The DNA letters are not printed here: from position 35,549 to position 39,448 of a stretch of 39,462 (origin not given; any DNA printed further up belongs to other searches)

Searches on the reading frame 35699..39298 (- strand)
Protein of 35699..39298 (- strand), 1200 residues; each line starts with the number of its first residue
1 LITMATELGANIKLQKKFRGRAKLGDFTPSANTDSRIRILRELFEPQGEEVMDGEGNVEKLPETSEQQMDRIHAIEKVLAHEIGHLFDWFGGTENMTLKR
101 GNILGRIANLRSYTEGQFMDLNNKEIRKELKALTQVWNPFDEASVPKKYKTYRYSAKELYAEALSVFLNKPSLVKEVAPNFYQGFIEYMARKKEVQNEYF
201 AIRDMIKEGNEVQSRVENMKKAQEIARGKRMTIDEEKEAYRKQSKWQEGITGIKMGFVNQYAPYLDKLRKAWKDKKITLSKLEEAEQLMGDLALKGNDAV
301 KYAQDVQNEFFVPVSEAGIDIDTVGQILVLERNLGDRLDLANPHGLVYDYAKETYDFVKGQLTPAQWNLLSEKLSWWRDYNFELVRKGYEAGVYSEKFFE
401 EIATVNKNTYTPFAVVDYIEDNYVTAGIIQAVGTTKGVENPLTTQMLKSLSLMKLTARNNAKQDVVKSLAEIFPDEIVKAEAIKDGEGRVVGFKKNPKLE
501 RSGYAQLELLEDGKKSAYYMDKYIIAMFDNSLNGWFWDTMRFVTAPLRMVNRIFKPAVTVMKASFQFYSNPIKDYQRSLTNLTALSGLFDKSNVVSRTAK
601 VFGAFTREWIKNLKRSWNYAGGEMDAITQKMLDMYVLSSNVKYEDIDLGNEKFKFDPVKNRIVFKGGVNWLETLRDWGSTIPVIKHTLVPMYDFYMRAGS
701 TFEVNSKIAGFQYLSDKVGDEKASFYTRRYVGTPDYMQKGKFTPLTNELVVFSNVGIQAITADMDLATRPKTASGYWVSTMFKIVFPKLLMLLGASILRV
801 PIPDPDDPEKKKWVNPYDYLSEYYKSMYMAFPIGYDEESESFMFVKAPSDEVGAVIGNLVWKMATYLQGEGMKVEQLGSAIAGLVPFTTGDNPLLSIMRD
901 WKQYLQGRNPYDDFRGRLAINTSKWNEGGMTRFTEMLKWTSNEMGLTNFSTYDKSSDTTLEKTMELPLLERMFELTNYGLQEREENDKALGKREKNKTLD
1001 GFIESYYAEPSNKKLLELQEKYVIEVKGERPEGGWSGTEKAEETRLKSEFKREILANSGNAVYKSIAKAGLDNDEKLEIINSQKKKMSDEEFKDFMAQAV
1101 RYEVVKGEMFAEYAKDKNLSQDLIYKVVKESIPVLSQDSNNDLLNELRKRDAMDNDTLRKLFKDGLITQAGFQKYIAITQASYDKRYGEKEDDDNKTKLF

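Call 26: search_solved_structures(query=window:35699-39298:-, max_evalue=1)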
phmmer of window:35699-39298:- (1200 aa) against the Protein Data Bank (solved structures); distinct sequences matched with E-value up to 1: 3.
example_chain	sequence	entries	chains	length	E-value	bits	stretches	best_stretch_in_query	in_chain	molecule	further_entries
6lvt_A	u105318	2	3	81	0.44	11.5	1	278-335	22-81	Acyl carrier protein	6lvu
2o2o_A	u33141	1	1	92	0.5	11.3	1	1005-1058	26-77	SH3-domain kinase-binding protein 1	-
1wi7_A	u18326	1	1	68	0.72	10.8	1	1009-1056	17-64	SH3-domain kinase binding protein 1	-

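Call 33: search_protein_representatives(protein=window:35699-39298:-)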
Query: 1200 residues. Proteins with E-value up to 0.001 (for the whole library): 1887; up to 1e-10: 1661; up to 1e-30: 1197. The best 150 are listed.
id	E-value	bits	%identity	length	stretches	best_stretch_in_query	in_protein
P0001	0.0e+00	2713.1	100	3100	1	1-1200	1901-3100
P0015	0.0e+00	2084.1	87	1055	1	119-1180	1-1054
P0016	0.0e+00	1807.9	66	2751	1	1-1200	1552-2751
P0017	0.0e+00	1769.9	66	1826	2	123-1199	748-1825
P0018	0.0e+00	1704.9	62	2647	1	1-1192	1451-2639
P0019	0.0e+00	1575.5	59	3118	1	1-1197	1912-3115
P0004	0.0e+00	1523.3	58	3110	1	1-1200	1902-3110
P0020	0.0e+00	1479.7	56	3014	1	1-1179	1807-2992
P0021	0.0e+00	1285.4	51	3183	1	2-1192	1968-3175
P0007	0.0e+00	1166.0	47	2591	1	8-1187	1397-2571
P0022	8.4e-233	792.2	60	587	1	601-1189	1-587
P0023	1.9e-214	731.4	40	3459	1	13-1117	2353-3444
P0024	7.7e-205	699.6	40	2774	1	16-1130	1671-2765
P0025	4.5e-192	657.3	35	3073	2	23-1125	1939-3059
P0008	2.3e-175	602.0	36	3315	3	147-1127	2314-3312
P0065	3.7e-116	405.9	30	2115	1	52-1110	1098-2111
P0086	1.1e-110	387.7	31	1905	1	71-1106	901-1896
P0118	3.2e-100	353.1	31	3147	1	74-1106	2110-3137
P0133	1.8e-97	344.0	30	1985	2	339-1109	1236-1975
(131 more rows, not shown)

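Call 36: find_homologous_proteins(query=A1, max_evalue=1e-10)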
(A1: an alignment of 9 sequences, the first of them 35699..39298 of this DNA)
Query A1 (9 sequences) (1200 aa, profile of the alignment): 93 proteins with E <= 1e-10 among 8000 candidates.
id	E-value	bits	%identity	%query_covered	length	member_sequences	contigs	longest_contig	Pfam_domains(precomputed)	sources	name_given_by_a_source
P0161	0.0e+0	1752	100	100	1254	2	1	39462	-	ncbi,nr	ncbi:MAG: hypothetical protein PHE21_00220, partial [Candidatus Dojkabacteria bacterium]|nr:hypothet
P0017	0.0e+0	1519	64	99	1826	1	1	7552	-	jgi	jgi:hypothetical protein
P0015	0.0e+0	1429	86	89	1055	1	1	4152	-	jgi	-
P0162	0.0e+0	1416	56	98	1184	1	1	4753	-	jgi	jgi:hypothetical protein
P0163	2.0e-271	922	28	83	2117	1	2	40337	-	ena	-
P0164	2.3e-270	918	27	93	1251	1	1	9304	-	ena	-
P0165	1.3e-269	916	27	90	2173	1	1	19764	PF01832.26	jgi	-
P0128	3.3e-269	915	28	89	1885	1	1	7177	-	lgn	-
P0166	1.5e-268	912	25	93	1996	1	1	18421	-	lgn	-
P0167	9.2e-267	906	27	80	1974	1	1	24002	PF13563.13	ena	-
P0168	1.1e-265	903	26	93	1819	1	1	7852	-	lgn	-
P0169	7.2e-264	897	27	92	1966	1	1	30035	-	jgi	jgi:hypothetical protein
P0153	8.0e-260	883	30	89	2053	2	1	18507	-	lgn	-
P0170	5.0e-249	848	27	77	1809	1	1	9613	-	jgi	-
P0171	2.2e-241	822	28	76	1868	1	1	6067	-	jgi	-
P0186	7.1e-203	695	26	76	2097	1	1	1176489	PF00990.27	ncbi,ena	-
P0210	2.6e-178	613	24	73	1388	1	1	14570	-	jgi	jgi:hypothetical protein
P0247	3.7e-16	76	25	17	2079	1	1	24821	PF18857.7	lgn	-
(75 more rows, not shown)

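Call 56: predict_structure(alignment_id=A2)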
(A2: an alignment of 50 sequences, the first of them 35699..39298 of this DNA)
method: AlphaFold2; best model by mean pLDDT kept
length: 1200 residues; sequences in the alignment: 50
mean_pLDDT: 80.4   pTM: 0.63
mean pLDDT of the five models: 80.4, 78.8, 76.2, 75.3, 74.4
residues with pLDDT >= 90: 304; 70-90: 686; 50-70: 130; < 50: 80
segments of 3 or more residues with pLDDT < 50: 233-248, 641-668, 878-883, 885-892, 948-954, 1188-1200
pLDDT, mean of each block of 10 residues (from residue 1): 88 82 84 82 78 71 80 90 92 80 91 85 94 93 87 93 93 94 89 87 87 90 81 43 38 74 89 86 89 80 84 86 91 82 85 92 94 93 92 89 84 80 65 84 86 88 92 90 81 86 87 90 82 57 65 63 76 90 92 90 94 91 86 81 38 45 45 69 76 80 91 93 92 85 73 81 89 91 91 89 81 89 82 86 88 84 75 50 43 61 80 63 74 76 53 58 73 81 70 73 85 87 83 78 82 84 81 80 89 91 88 90 92 72 85 91 89 82 53 37
secondary structure, 60 per line:
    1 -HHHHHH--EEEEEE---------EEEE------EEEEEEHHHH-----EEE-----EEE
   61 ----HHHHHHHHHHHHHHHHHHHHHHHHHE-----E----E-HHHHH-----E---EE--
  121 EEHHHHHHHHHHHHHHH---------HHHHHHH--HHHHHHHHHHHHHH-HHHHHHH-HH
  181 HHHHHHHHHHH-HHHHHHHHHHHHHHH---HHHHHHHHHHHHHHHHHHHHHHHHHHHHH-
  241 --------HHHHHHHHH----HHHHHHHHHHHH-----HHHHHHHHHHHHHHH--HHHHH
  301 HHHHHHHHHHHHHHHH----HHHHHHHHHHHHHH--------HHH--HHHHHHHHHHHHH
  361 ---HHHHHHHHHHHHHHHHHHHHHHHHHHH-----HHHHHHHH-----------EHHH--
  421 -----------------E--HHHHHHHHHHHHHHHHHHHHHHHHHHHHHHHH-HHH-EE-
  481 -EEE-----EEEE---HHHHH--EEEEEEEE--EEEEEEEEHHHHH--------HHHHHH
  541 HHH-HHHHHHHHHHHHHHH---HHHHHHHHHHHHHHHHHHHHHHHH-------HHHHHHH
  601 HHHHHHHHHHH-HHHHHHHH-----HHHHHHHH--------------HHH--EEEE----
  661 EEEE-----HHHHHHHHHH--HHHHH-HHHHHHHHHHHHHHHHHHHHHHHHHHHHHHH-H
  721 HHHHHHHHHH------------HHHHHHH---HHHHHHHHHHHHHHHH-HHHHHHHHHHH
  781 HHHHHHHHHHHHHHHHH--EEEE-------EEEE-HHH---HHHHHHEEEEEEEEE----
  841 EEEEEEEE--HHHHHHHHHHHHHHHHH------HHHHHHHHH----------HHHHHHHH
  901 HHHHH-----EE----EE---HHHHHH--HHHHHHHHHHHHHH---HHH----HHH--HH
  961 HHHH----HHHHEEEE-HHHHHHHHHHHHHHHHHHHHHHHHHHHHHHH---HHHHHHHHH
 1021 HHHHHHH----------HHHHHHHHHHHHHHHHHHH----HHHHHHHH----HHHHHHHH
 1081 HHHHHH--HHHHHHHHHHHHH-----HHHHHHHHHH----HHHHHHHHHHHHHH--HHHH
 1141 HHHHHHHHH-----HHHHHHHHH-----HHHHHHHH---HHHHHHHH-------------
elements in order (helices of 4 or more, strands of 3 or more residues): H2-7 E10-15 E25-28 E35-40 H41-44 E50-52 E58-60 H65-89 H103-107 H123-137 H147-153 H156-169 H171-177 H179-191 H193-207 H211-239 H249-257 H262-273 H279-293 H296-316 H321-334 H348-360 H364-390 H396-403 H441-472 E482-484 E490-493 H497-501 E504-511 E514-521 H522-526 H535-543 H545-559 H563-586 H594-611 H613-620 H626-633 E653-656 E661-664 H670-679 H682-686 H688-718 H720-730 H743-749 H753-768 H770-797 E800-803 E811-814 H822-827 E828-836 E841-848 H851-867 H874-882 H893-905 H922-927 H930-943 H959-964 H969-972 E973-976 H978-1008 H1012-1027 H1038-1056 H1061-1068 H1073-1086 H1089-1101 H1107-1116 H1121-1134 H1137-1149 H1155-1163 H1169-1176 H1180-1187

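Call 58: fold_search(model_id=the predicted structure, library=pdb)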
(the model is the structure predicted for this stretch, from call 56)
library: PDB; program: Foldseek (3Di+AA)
matches with E <= 10: 211; with E <= 0.001: 0
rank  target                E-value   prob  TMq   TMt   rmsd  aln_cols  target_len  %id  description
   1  5dlq_A                5.5e-02  0.15  0.09  0.10  32.4      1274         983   11  Crystal structure of RanGTP-Exportin 4-eIF5A complex (released 2016-06-22)
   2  6zh8_A                1.1e-01  0.11  0.10  0.06  30.1      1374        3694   11  Cryo-EM structure of DNA-PKcs:DNA (released 2020-10-21)
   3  7z8f_e                1.4e-01  0.04  0.05  0.02  81.6      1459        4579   11  Composite structure of dynein-dynactin-BICDR on microtubules (released 2022-07-27)
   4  6zxk_J                1.5e-01  0.44  0.08  0.13  22.7       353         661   13  Fully-loaded anthrax lethal toxin in its heptameric pre-pore state and PA7LF(2+1B) arrangement (released 2020-09-02)
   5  1j7n_B                1.5e-01  0.16  0.09  0.13  30.3       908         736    9  Anthrax Toxin Lethal factor (released 2001-11-07)
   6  1pwu_A                1.7e-01  0.30  0.08  0.11  26.0       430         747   13  Crystal Structure of Anthrax Lethal Factor complexed with (3-(N-hydroxycarboxamido)-2-isobutylpropanoyl-Trp-methylamid (released 2004-02-03)
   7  9l5s_I                1.8e-01  0.14  0.07  0.10  27.6       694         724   11  Cryo-EM structure of the thermophile spliceosome (state B*Q1) (released 2025-03-12)
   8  6uzb_H                2.0e-01  0.54  0.09  0.13  18.3       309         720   11  Anthrax toxin protective antigen channels bound to edema factor (released 2020-03-04)
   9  5h7c_A                2.5e-01  0.25  0.08  0.17  20.4       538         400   12  Crystal structure of a repeat protein with two Protein A-DHR14 repeat modules (released 2017-06-28)
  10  1h2v_C                2.5e-01  0.14  0.08  0.12  26.8       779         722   10  Structure of the human nuclear cap-binding-complex (CBC) (released 2002-10-17)
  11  3w3t                  2.5e-01  0.08  0.09  0.09  30.6      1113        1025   10  Crystal structure of Kap121p (released 2013-04-10)
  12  9gm7_A                2.5e-01  0.03  0.05  0.04  87.2      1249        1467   12  MukBEF in a nucleotide-bound state with open neck gate (monomer) (released 2025-03-26)
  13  6wjj_I                2.9e-01  0.35  0.08  0.13  26.0       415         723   12  Anthrax octamer prechannel bound to full-length lethal factor (released 2020-12-16)
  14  1j7n_A                3.0e-01  0.33  0.08  0.13  25.3       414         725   11  Anthrax Toxin Lethal factor (released 2001-11-07)
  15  9fmd_I                3.5e-01  0.08  0.07  0.09  28.2       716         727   11  Integrative model of the human post-catalytic spliceosome (P-complex) (released 2024-07-10)
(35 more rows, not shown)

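Call 62: fold_search(model_id=the predicted structure, library=viral)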
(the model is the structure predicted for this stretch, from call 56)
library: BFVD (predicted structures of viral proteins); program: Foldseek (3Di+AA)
matches with E <= 10: 308; with E <= 0.001: 62
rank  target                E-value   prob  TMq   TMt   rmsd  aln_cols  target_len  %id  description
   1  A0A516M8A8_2          1.0e-30  1.00  0.50  0.53  26.4      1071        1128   19  (no name in the UniProt tables at hand)
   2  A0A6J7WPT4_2          2.1e-19  1.00  0.43  0.42  25.7      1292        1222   14  Large polyvalent protein associated domain-containing protein [uncultured Caudovirales phage]
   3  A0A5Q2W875            1.2e-18  1.00  0.44  0.43  30.0      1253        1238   13  (no name in the UniProt tables at hand)
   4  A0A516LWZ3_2          7.5e-18  1.00  0.37  0.36  18.1      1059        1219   14  (no name in the UniProt tables at hand)
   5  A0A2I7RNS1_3          2.7e-17  1.00  0.44  0.49  28.3      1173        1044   13  (no name in the UniProt tables at hand)
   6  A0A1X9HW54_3          1.2e-16  1.00  0.40  0.38  26.0      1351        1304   11  (no name in the UniProt tables at hand)
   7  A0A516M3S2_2          1.3e-16  1.00  0.42  0.43  21.2      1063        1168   14  (no name in the UniProt tables at hand)
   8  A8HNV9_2              1.8e-16  1.00  0.43  0.40  28.3      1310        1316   13  (no name in the UniProt tables at hand)
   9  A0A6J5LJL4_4          2.1e-16  1.00  0.43  0.40  32.9      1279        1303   13  LT_GEWL domain containing protein [uncultured Caudovirales phage]
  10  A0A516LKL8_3          3.7e-16  1.00  0.41  0.44  16.4      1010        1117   15  (no name in the UniProt tables at hand)
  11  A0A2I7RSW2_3          1.2e-15  1.00  0.44  0.48  22.5      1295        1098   12  (no name in the UniProt tables at hand)
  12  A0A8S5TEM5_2          1.5e-15  1.00  0.42  0.43  23.9      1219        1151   13  Large polyvalent protein associated domain 38 [Siphoviridae sp. ct1yA16]
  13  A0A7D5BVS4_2          2.5e-15  1.00  0.42  0.49  18.8      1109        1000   12  (no name in the UniProt tables at hand)
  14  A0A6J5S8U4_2          2.7e-15  1.00  0.36  0.32  21.8      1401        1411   13  Large polyvalent protein associated domain-containing protein [uncultured Caudovirales phage]
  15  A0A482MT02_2          3.4e-15  1.00  0.45  0.48  29.4      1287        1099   14  Large polyvalent protein associated domain-containing protein [Escherichia phage PTXU04]
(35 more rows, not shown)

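Call 81: search_solved_structures(query=A1, max_evalue=1)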
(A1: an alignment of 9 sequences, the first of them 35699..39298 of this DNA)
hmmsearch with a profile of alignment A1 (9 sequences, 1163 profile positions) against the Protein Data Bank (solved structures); distinct sequences matched with E-value up to 1: 3.
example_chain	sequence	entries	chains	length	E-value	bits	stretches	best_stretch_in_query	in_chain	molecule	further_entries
3odn_A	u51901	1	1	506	0.1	13.7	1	561-641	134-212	Dally-like protein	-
6xtz_A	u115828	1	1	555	0.12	13.4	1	561-641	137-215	Dally-like, isoform A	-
6jhw_B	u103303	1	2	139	0.15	13.1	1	997-1115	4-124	CRISPR-associated endonuclease Cas9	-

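Call 89: find_encoding_contigs(protein=P0186, flank=10000, max_places=2)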
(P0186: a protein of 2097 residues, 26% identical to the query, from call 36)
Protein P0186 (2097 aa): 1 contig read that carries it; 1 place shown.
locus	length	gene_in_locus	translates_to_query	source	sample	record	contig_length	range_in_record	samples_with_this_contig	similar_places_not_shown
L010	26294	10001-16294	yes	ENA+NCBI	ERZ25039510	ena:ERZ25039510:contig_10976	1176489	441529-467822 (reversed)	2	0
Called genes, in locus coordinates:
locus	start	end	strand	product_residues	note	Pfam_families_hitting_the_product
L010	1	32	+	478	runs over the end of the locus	-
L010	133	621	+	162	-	-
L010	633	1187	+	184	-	-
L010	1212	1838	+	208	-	-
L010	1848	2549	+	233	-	-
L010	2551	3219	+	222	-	-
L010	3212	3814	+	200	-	-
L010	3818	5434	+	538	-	-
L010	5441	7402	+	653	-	-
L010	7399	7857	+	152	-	-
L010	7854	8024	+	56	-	-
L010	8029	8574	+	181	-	-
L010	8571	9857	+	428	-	-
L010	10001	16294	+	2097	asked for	PF00990:GGDEF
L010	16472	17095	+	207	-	-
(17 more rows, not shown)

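Call 94: find_related_loci(query=A1, collection=genome_contigs, flank=3000)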
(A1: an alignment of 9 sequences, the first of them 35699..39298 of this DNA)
Query A1 (1200 aa) in genome_contigs; peptide patterns used: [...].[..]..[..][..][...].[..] (x = any residue, [..] = any of these).
50 stretches matched a pattern; 11 encode a relative of the query (tblastn E <= 1e-3); 11 distinct loci.
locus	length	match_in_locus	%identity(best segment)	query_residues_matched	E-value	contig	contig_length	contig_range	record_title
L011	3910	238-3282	29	13-946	3e-86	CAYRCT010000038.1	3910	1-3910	MAG TPA_asm: uncultured Candidatus Saccharibacteria bacterium isolate SRP191223_co1_33 genome assembly, contig: NODE_359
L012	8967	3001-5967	26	77-987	3e-84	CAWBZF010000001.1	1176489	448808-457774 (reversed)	MAG: uncultured Gemmatimonadales bacterium isolate MFD03066.bin.2.49 genome assembly, contig: contig_10976, whole genome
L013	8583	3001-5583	25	121-964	6e-71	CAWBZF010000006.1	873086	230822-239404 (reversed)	MAG: uncultured Gemmatimonadales bacterium isolate MFD03066.bin.2.49 genome assembly, contig: contig_4659, whole genome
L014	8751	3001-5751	25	77-998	1e-69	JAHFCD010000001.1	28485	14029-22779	MAG: Elusimicrobia bacterium isolate nzgw213 NODE_1494_length_28486_cov_4.472307, whole genome shotgun sequence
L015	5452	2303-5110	26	76-990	7e-70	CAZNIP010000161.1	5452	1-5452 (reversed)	MAG TPA_asm: uncultured Desulfohalobiaceae bacterium isolate binchicken_co15_205 genome assembly, contig: NODE_14588_len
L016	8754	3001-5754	26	40-1005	4e-82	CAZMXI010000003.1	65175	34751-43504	MAG TPA_asm: uncultured Tepidisphaeraceae bacterium isolate SRP192927_co7_621 genome assembly, contig: NODE_535_length_6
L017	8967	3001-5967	24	112-1112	2e-84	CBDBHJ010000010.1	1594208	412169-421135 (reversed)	MAG: Vicinamibacterales bacterium isolate db78679f-f154-44b7-a74e-8fa7166f3ec5 genome assembly, contig: contig_10, whole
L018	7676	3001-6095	25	1-983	3e-61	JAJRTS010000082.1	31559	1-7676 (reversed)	MAG: Gemmatimonadales bacterium isolate Dive96_bin10.104 k141_3500231, whole genome shotgun sequence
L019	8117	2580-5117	27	126-995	3e-66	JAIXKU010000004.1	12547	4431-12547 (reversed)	MAG: Flavobacteriales bacterium isolate UW1SPNA046 one-stage_bin046_NODE_3401, whole genome shotgun sequence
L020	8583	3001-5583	26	121-985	3e-81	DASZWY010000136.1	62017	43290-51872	MAG TPA_asm: Opitutales bacterium isolate SMAG_U6169 k141_985479, whole genome shotgun sequence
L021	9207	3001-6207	26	1-1112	6e-98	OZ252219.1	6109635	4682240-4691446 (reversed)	MAG: Vicinamibacterales bacterium isolate c486d04e-8d25-486b-b053-8cece0c204bf genome assembly, chromosome: 1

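Call 102: search_protein_families(library=pfam, proteins=[P0247], max_evalue=0.01)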
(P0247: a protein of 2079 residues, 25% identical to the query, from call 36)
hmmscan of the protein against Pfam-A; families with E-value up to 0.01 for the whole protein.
P0247 (2079 aa): 3 families
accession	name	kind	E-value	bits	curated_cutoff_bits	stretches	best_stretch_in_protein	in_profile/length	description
PF18857.6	LPD38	-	2.6e-25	90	27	1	1768-1962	1-188/189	Large polyvalent protein associated domain 38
PF22448.1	RepB_primase_C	-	0.006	16.9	26.1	0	261-278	10-27/54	RepB DNA-primase C-terminal helical domain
PF12307.13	DUF3631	-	0.0079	16.8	24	0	242-282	142-182/182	Protein of unknown function (DUF3631)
